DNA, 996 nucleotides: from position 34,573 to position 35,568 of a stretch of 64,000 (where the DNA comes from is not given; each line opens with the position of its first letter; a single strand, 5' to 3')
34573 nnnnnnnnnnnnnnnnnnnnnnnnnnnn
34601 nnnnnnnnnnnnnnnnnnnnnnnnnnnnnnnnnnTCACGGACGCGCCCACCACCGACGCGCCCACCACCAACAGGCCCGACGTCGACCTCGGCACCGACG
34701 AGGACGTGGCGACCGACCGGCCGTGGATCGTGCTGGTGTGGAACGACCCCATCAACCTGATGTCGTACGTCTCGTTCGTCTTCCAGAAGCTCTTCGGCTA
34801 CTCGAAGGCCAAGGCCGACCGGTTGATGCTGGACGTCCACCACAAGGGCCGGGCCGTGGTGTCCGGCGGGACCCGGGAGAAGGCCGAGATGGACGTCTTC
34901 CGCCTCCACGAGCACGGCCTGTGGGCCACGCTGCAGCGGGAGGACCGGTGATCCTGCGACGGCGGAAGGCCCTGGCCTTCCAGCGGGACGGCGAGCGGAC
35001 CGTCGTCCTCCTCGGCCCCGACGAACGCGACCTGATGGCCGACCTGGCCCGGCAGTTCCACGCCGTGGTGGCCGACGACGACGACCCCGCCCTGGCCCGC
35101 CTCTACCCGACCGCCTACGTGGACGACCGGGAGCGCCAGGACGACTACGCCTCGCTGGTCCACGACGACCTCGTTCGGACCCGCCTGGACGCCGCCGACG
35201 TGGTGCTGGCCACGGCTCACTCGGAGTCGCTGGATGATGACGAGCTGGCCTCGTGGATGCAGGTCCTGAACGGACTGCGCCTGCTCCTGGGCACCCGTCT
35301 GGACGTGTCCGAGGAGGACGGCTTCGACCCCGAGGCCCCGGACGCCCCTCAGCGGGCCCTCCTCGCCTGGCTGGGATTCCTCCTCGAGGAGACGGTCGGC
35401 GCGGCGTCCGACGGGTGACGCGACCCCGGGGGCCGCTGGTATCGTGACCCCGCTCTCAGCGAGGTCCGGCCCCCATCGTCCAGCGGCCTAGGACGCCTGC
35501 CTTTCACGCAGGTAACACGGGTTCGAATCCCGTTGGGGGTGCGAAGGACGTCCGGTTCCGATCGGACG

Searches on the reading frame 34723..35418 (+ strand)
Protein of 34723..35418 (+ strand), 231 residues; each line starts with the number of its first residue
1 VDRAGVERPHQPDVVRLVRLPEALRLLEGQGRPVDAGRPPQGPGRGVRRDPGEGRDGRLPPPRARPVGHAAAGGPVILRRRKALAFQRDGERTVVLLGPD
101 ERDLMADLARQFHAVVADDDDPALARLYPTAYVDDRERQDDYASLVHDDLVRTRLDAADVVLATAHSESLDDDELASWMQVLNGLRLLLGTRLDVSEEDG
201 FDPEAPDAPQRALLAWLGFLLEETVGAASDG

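Call 79: search_protein_families(library=pfam, proteins=[window:34723-35418:+], max_evalue=0.001)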
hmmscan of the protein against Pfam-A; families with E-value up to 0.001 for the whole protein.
window:34723-35418:+ (231 aa): 1 family
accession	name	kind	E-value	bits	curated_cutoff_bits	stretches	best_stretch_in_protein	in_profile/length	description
PF09438.16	DUF2017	-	4.9e-26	92.4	25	1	85-227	3-178/179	Domain of unknown function (DUF2017)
